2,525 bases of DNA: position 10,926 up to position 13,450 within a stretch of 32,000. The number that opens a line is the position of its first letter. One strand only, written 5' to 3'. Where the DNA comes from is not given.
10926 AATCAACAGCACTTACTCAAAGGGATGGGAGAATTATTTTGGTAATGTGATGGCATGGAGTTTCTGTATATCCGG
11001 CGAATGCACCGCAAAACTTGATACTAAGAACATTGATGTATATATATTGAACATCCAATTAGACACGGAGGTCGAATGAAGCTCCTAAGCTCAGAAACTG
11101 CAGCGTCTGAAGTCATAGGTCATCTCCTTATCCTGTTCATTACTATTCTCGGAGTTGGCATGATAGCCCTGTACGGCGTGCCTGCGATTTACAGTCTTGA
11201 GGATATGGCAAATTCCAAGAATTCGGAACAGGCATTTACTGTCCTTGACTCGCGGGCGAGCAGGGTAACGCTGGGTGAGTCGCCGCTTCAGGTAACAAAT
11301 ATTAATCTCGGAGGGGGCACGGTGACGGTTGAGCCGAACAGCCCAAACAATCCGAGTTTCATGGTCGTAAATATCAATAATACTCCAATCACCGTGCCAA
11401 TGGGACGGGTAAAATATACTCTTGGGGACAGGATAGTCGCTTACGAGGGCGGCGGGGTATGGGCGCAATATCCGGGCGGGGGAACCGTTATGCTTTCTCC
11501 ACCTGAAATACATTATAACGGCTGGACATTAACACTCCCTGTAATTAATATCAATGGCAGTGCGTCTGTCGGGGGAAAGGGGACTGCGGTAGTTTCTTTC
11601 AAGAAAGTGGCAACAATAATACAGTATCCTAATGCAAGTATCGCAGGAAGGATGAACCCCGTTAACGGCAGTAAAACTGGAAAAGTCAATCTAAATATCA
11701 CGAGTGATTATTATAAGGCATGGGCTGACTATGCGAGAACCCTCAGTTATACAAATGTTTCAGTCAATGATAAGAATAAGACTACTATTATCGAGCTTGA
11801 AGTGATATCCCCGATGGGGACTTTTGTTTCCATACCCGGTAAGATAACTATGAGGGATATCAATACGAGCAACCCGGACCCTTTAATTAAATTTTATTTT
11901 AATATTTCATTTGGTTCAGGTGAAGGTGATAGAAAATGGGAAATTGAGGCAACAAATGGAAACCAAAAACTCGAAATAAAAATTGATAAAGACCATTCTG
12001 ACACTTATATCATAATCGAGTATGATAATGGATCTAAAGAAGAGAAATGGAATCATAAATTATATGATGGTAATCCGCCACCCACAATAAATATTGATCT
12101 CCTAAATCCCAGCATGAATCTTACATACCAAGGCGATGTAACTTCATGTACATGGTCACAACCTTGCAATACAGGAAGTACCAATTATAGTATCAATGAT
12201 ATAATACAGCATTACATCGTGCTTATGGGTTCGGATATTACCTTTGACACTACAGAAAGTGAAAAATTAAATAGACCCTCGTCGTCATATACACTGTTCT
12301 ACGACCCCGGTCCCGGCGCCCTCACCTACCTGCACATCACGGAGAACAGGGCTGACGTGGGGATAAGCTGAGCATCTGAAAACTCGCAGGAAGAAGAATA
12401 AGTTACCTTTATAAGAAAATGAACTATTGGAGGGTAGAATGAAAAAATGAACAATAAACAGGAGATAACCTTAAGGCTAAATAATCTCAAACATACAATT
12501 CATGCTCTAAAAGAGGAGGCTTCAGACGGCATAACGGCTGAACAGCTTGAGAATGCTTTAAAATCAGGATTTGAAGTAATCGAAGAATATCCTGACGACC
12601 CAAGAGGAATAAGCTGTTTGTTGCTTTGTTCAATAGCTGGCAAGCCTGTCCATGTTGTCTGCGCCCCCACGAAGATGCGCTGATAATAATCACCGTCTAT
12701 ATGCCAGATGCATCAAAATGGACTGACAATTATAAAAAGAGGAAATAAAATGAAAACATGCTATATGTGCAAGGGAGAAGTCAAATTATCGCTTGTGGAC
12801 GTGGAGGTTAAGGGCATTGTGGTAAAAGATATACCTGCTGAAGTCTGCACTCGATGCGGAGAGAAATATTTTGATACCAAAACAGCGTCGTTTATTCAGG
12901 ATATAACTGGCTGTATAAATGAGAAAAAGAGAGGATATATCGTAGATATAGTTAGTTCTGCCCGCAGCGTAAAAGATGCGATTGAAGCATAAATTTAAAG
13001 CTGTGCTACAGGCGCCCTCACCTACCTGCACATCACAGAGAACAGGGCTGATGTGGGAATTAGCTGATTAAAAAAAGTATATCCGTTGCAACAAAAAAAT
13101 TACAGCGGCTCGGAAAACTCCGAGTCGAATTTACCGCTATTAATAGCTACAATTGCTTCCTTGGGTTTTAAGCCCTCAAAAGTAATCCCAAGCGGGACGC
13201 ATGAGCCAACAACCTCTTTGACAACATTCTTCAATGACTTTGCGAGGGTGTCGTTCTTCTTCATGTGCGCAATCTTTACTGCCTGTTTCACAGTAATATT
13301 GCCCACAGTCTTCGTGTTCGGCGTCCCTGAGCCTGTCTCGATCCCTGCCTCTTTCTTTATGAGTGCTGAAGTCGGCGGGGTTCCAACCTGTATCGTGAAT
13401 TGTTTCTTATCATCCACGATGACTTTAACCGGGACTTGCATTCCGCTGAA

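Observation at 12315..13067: TA cassette bracketed by a 57-bp duplication of the pilin gene 3' end whose four differences are all synonymous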

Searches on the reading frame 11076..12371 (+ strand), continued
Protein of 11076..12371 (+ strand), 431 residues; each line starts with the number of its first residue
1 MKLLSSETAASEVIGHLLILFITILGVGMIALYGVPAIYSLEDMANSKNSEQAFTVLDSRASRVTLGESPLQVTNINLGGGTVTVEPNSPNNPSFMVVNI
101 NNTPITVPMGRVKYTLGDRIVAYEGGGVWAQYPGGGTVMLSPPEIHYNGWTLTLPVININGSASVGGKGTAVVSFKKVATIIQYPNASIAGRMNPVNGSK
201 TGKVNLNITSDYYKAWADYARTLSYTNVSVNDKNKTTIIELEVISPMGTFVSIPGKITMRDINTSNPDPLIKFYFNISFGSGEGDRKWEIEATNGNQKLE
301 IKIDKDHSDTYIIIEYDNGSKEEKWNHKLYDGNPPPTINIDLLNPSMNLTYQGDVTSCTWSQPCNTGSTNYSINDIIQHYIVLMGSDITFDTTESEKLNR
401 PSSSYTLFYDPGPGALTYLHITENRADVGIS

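Call 46: search_protein_families(library=ncbifam, proteins=[L005:9160-9462:+, L005:8449-8730:+, L005:8727-8912:+, L005:9847-10167:+, L005:10160-10516:+, L005:10655-11050:-, L005:11047-11304:-, L005:11508-11729:+, L005:11720-11869:+], max_evalue=0.01)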
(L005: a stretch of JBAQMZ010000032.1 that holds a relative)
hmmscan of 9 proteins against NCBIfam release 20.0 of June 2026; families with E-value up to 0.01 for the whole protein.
L005:9160-9462:+ (100 aa): 0 families

L005:8449-8730:+ (93 aa): 0 families

L005:8727-8912:+ (61 aa): 0 families

L005:9847-10167:+ (106 aa): 0 families

L005:10160-10516:+ (118 aa): 1 family
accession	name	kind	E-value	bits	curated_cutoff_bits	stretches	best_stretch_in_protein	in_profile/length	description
NF045777.1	TumE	equivalog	3.4e-15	56.1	90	1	31-106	40-121/122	toxin TumE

L005:10655-11050:- (131 aa): 0 families

L005:11047-11304:- (85 aa): 0 families

L005:11508-11729:+ (73 aa): 2 families
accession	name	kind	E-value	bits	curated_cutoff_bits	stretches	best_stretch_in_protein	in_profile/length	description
NF052488.1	TAtMazEAgrob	equivalog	3.9e-07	30.1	130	1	7-71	9-75/87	type II toxin-antitoxin system antitoxin MazE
TIGR01439.1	lp_hng_hel_AbrB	domain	0.00063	19.4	28.3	1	4-44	2-43/44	transcriptional regulator, AbrB family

L005:11720-11869:+ (49 aa): 0 families

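Call 47: search_protein_families(library=pfam, proteins=[L005:9160-9462:+, L005:8449-8730:+, L005:8727-8912:+, L005:9847-10167:+, L005:10160-10516:+, L005:10655-11050:-, L005:11047-11304:-, L005:11508-11729:+, L005:11720-11869:+], max_evalue=0.1)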
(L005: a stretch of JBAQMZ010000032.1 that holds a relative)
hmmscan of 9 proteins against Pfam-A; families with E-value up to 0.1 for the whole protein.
L005:9160-9462:+ (100 aa): 1 family
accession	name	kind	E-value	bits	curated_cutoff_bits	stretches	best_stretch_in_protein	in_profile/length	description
PF14076.12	DUF4258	-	2.8e-20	72.8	25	1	19-85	4-70/71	Domain of unknown function (DUF4258)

L005:8449-8730:+ (93 aa): 1 family
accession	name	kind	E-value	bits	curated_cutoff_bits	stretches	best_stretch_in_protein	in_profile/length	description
PF04365.19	BrnT_toxin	-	1.3e-09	38.6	34.5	1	20-82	12-76/77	Ribonuclease toxin, BrnT, of type II toxin-antitoxin system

L005:8727-8912:+ (61 aa): 0 families

L005:9847-10167:+ (106 aa): 2 families
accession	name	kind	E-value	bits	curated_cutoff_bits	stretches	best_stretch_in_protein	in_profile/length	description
PF24033.1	DUF7342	-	0.001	19.5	31.6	1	25-102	66-138/150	Family of unknown function (DUF7342)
PF07579.16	DUF1548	-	0.012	16.5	22.7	1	9-73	8-75/135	Domain of Unknown Function (DUF1548)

L005:10160-10516:+ (118 aa): 1 family
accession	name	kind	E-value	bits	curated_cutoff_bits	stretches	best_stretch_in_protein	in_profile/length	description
PF20126.4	TumE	-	1.4e-19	70.3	23.4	1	36-111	2-80/81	Toxin TumE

L005:10655-11050:- (131 aa): 2 families
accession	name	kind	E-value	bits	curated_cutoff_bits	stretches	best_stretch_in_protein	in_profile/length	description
PF01850.27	PIN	-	4.1e-08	34.3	23.6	1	4-123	1-116/120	PIN domain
PF13638.12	PIN_4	-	8.9e-06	26.5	21.9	1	5-120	2-116/132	PIN domain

L005:11047-11304:- (85 aa): 1 family
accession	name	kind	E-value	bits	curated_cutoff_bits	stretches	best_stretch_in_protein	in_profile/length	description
PF02912.23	Phe_tRNA-synt_N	-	0.058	13.8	22.3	0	15-52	22-59/69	Aminoacyl tRNA synthetase class II, N-terminal domain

L005:11508-11729:+ (73 aa): 1 family
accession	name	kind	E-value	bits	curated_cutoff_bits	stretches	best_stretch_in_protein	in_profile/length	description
PF04014.23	MazE_antitoxin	-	0.00017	21.9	24.7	1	10-46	8-45/48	Antidote-toxin recognition MazE, bacterial antitoxin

L005:11720-11869:+ (49 aa): 1 family
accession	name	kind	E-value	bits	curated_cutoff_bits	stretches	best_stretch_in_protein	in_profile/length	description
PF08281.18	Sigma70_r4_2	-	0.017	15.2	25.7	1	26-46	33-53/54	Sigma-70, region 4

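Call 60: find_related_loci(query=L005:9160-9462:+, collection=viral_contigs, flank=4000)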
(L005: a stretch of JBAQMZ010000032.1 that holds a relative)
Query L005:9160-9462:+ (100 aa) in viral_contigs; peptide patterns used: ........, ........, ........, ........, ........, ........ (x = any residue, [..] = any of these).
4 stretches matched a pattern, but none encodes a relative of the query by tblastn (E <= 1e-3).

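Call 61: find_related_loci(query=L005:10655-11050:-, collection=viral_contigs, flank=4000)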
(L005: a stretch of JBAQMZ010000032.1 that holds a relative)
Query L005:10655-11050:- (131 aa) in viral_contigs; peptide patterns used: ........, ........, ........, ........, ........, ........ (x = any residue, [..] = any of these).
18 stretches matched a pattern, but none encodes a relative of the query by tblastn (E <= 1e-3).

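Call 70: find_encoding_contigs(protein=P0097, flank=8000, max_places=2)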
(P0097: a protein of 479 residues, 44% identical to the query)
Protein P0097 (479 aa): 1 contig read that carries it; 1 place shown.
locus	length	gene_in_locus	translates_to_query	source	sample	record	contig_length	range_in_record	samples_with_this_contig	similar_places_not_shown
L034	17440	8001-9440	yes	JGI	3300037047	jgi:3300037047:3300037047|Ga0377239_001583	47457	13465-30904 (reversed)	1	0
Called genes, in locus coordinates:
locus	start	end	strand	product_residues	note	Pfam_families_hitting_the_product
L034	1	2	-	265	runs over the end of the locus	PF01791:DeoC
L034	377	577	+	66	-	PF17341:DUF5371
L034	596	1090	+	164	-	PF07790:Pilin_N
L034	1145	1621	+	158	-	PF07790:Pilin_N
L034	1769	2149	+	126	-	-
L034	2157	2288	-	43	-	-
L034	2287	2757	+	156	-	PF22113:Mtrc-MtrF_II-IV_dom (faint)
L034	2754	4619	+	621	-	PF09136:Glucodextran_B, PF17936:Big_6 (faint), PF19077:Big_13 (faint), PF09136:Glucodextran_B (weak)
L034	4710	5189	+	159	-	PF23958:DUF7287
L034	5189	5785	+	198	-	PF23959:DUF7288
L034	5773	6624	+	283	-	PF23922:DUF7261 (weak)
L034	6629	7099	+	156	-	PF23928:DUF7266 (weak)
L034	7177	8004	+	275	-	PF23960:DUF7289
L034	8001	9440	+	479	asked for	PF23960:DUF7289, PF23985:DUF7308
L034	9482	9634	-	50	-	-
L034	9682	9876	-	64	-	-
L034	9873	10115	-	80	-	-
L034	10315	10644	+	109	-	-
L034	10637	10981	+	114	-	PF20126:TumE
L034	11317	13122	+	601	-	PF01935:DUF87, PF05872:HerA_C (faint)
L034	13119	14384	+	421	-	PF01964:ThiC_Rad_SAM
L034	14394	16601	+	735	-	PF04851:ResIII, PF00270:DEAD, PF22527:DEXQc_Suv3 (weak), PF00271:Helicase_C, PF20470:HTH_61, PF21280:Helicase_dom4_arc, PF10391:DNA_pol_lambd_f (weak), PF14520:HHH_5 (weak)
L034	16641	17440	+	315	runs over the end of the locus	PF01255:Prenyltransf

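Call 71: find_encoding_contigs(protein=P0039, flank=8000, max_places=2)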
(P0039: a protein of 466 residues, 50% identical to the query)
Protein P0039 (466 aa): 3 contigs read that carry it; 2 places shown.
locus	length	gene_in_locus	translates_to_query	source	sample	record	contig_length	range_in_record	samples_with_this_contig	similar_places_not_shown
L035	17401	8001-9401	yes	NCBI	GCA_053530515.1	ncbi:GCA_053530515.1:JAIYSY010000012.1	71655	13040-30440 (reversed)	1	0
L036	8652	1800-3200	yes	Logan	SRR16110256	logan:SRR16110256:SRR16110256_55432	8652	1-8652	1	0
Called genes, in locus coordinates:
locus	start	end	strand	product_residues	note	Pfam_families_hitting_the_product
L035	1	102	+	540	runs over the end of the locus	PF00118:Cpn60_TCP1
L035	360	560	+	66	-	-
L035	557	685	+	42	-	-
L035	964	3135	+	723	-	PF00009:GTP_EFTU, PF22042:EF-G_D2, PF03144:GTP_EFTU_D2, PF14492:EFG_III, PF03764:EFG_IV, PF00679:EFG_C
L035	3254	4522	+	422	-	PF00009:GTP_EFTU, PF01926:MMR_HSR1 (faint), PF14578:GTP_EFTU_D4 (weak), PF03144:GTP_EFTU_D2, PF03143:GTP_EFTU_D3, PF22594:GTP-eEF1A_C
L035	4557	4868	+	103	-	PF00338:Ribosomal_S10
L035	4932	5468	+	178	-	PF23958:DUF7287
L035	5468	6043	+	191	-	PF23959:DUF7288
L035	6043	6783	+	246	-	-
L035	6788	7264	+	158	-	PF23928:DUF7266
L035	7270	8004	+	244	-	PF23960:DUF7289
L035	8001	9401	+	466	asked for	PF23960:DUF7289, PF23985:DUF7308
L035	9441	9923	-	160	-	PF03946:Ribosomal_L11_N, PF00298:Ribosomal_L11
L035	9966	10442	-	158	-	PF03439:Spt5-NGN, PF00467:KOW (weak)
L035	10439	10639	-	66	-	PF00584:SecE (weak)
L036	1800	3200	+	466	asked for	PF23960:DUF7289, PF23985:DUF7308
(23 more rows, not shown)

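Call 72: find_encoding_contigs(protein=P0043, flank=8000, max_places=2)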
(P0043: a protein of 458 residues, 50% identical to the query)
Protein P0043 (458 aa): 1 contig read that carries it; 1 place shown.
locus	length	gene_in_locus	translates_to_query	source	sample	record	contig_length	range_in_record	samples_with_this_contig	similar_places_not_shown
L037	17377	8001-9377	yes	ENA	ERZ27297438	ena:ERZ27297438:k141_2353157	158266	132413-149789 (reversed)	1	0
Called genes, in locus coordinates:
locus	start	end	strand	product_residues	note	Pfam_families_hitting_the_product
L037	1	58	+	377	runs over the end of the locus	PF01959:DHQS, PF26558:DHQS_2nd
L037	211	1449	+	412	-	-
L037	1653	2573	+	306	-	PF18765:Polbeta, PF01909:NTP_transf_2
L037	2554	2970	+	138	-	-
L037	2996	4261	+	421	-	PF00890:FAD_binding_2 (weak), PF01266:DAO (weak), PF01593:Amino_oxidase, PF12831:FAD_oxidored (weak), PF13450:NAD_binding_8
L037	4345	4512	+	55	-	-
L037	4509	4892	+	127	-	PF01850:PIN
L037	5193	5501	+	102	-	PF23958:DUF7287 (weak)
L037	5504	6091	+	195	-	PF23959:DUF7288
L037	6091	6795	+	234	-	-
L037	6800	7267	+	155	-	PF23928:DUF7266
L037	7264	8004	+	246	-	PF23960:DUF7289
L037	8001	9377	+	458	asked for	PF23960:DUF7289, PF23985:DUF7308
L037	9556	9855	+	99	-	PF27273:MJ0235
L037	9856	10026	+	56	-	-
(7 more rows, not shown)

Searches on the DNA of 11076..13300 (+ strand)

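Call 63: search_rna_families(source=window, start=12000, end=13300, threshold=evalue, max_evalue=1)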
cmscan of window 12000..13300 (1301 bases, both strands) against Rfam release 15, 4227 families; matches with E-value up to 1: 0.
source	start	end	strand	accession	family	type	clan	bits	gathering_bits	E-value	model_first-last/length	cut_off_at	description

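Call 66: search_dna_similar(query=L005:8990-9810:+, collection=plasmids, mode=distant, max_rows=10)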
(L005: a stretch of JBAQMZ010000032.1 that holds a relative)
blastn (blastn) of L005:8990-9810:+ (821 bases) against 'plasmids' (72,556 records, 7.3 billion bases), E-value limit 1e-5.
No match.

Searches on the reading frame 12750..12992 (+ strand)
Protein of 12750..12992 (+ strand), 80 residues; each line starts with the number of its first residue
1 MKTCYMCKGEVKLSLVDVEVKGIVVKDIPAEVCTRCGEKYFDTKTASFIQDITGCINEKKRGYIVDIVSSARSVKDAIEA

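Call 8: search_protein_families(library=pfam, proteins=[window:12750-12992:+], max_evalue=0.01)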
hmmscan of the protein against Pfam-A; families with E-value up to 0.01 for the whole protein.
window:12750-12992:+ (80 aa): 0 families

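Call 46: search_protein_families(library=ncbifam, proteins=[window:12750-12992:+], max_evalue=0.01)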
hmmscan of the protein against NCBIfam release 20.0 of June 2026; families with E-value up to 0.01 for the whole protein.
window:12750-12992:+ (80 aa): 2 families
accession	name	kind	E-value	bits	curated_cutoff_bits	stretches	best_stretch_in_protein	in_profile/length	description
TIGR03831.1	YgiT_finger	domain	6.7e-09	35.9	20.2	1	4-42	1-44/46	YgiT-type zinc finger protein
TIGR03830.1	CxxCG_CxxCG_HTH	subfamily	0.002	17.9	61.8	1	4-64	1-65/127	type II TA system antitoxin MqsA family protein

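Call 47: search_protein_families(library=pfam, proteins=[window:12750-12992:+], max_evalue=0.1)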
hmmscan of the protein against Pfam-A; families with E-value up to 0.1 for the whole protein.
window:12750-12992:+ (80 aa): 2 families
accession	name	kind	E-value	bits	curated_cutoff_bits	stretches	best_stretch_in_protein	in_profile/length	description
PF15731.11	MqsA_antitoxin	-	0.01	16.4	30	1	20-59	24-63/131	Antitoxin component of bacterial toxin-antitoxin system, MqsA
PF14122.12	YokU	-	0.017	15.5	27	1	20-60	25-65/87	YokU-like protein, putative antitoxin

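Call 48: find_homologous_proteins(query=window:12750-12992:+, max_evalue=1e-8)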
Query window:12750-12992:+ (80 aa): 44 proteins with E <= 1e-8 among 44 candidates.
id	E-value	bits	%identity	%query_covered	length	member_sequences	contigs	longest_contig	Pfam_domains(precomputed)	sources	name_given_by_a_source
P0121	3.5e-43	162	94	100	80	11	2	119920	-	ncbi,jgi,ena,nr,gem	ncbi:MAG: YgiT-type zinc finger protein [Candidatus Methanoperedens sp.]|nr:YgiT-type zinc finger pr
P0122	1.6e-38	147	83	100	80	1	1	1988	-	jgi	jgi:YgiT-type zinc finger domain-containing protein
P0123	3.8e-38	146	84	100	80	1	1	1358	-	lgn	-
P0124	4.2e-38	146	84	100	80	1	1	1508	-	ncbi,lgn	-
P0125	4.4e-38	146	80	100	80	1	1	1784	-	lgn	-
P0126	2.8e-37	143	80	100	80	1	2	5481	-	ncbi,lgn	-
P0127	1.8e-36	141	80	100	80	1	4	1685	-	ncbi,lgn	-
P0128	3.4e-33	130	75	100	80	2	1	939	-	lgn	-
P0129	6.5e-33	130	71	100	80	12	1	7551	-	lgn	-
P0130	2.1e-32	128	71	100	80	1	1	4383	-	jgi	-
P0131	2.8e-32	128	78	93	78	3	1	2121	-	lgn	-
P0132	4.3e-32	127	71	96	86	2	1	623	-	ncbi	-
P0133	4.3e-32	127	71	96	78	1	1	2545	-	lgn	-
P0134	6.9e-32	126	73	96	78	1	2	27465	-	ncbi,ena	-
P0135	1.8e-31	125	73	99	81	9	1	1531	-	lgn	-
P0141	1.3e-28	116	69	96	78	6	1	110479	-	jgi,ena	-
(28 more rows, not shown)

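Call 49: find_encoding_contigs(protein=P0121, flank=8000, max_places=6)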
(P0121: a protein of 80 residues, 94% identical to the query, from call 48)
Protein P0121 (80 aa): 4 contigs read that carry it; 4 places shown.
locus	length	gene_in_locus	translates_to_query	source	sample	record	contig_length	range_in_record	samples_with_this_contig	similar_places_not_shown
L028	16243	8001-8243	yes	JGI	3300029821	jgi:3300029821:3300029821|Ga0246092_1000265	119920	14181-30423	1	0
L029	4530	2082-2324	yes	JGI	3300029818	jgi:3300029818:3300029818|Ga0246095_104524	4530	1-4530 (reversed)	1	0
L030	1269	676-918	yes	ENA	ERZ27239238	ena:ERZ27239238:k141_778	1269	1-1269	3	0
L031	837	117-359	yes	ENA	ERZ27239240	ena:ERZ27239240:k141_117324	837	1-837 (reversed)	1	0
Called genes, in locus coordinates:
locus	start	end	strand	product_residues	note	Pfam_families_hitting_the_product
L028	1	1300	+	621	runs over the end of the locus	PF09136:Glucodextran_B, PF17936:Big_6 (faint), PF19077:Big_13 (faint), PF09136:Glucodextran_B (weak)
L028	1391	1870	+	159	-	PF23958:DUF7287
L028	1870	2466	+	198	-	PF23959:DUF7288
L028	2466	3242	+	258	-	PF23922:DUF7261 (faint)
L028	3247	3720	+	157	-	-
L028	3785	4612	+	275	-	PF23960:DUF7289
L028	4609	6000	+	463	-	PF23960:DUF7289, PF23985:DUF7308 (faint)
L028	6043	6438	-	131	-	PF01850:PIN, PF13638:PIN_4 (weak)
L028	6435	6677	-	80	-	-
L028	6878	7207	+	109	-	-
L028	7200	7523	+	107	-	PF20126:TumE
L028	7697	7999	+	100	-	PF14076:DUF4258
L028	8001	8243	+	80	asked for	-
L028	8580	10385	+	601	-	PF01935:DUF87, PF05872:HerA_C (faint)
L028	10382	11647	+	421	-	PF01964:ThiC_Rad_SAM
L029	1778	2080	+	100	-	PF14076:DUF4258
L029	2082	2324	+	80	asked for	-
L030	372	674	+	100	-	PF14076:DUF4258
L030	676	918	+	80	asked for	-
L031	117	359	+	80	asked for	-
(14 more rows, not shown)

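Call 50: find_encoding_contigs(protein=P0141, flank=8000, max_places=3)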
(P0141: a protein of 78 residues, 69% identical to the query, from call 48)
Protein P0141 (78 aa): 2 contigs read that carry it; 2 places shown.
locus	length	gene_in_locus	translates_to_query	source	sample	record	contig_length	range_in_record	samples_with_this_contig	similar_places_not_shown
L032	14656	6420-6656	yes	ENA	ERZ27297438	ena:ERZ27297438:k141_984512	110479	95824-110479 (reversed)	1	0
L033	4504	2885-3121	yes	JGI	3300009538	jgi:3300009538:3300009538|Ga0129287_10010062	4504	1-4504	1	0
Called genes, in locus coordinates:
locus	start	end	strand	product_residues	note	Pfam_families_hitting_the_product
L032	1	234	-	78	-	?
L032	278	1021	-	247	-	PF08704:GCD14, PF00398:RrnaAD (weak), PF06325:PrmA (weak), PF13847:Methyltransf_31, PF08241:Methyltransf_11 (weak), PF13649:Methyltransf_25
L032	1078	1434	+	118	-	-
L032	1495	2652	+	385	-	PF00155:Aminotran_1_2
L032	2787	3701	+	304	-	PF00348:polyprenyl_synt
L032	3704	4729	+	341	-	PF04055:Radical_SAM, PF26257:DUF8061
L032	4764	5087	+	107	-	PF10826:DUF2551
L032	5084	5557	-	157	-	PF02075:RuvC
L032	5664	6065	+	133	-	PF06180:CbiK (weak), PF01903:CbiX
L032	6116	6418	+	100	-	PF14076:DUF4258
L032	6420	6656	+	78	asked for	-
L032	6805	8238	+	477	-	PF27274:CfbE_C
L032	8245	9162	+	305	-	PF01916:DS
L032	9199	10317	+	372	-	PF00324:AA_permease, PF03845:Spore_permease, PF13520:AA_permease_2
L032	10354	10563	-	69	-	-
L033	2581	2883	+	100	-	PF14076:DUF4258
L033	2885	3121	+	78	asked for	-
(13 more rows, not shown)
